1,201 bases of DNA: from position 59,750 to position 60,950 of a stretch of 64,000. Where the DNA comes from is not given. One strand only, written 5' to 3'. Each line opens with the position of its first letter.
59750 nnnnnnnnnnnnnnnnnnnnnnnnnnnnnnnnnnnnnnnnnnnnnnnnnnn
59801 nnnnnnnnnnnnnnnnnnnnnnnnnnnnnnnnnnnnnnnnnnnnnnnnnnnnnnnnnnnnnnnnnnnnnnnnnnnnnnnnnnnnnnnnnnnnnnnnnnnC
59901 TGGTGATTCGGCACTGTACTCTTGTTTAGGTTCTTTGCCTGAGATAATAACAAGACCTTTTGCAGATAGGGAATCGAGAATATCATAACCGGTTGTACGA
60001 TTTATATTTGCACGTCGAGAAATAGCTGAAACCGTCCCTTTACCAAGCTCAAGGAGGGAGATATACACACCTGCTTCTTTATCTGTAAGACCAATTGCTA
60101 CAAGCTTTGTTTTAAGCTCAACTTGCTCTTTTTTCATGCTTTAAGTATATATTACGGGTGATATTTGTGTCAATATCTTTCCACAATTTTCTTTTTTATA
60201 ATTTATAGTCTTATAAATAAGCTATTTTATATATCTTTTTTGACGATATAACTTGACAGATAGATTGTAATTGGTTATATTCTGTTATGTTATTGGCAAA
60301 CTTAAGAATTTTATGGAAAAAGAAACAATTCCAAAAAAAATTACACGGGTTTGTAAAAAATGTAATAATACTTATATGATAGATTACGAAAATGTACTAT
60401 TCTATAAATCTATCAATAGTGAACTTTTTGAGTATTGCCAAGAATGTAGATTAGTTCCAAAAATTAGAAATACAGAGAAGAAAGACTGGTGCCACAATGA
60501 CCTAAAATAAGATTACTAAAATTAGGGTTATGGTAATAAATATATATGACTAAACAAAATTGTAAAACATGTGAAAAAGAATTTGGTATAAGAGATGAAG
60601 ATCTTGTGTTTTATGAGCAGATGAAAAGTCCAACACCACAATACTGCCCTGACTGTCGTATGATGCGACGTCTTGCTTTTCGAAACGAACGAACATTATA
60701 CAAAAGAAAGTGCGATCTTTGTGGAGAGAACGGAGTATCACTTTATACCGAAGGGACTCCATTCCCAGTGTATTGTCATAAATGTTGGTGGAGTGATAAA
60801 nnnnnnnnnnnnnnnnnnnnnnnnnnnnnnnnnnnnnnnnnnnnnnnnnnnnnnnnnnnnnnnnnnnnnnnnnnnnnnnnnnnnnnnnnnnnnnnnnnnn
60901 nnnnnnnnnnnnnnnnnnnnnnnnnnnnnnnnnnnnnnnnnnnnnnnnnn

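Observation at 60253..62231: Stand-alone copy of the family's N-terminal zinc-ribbon module directly upstream of paralog C, under a consensus promoter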

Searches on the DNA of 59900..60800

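Call 41: search_rna_families(source=window, start=59900, end=60800, threshold=evalue, max_evalue=10)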
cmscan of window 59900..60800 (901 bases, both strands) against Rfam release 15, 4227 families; matches with E-value up to 10: 1.
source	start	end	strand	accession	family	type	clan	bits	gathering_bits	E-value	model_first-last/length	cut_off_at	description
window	60674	60730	+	RF00932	mir-471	Gene; miRNA;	-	17.3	80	1.9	1-66/66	no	mir-471 microRNA precursor family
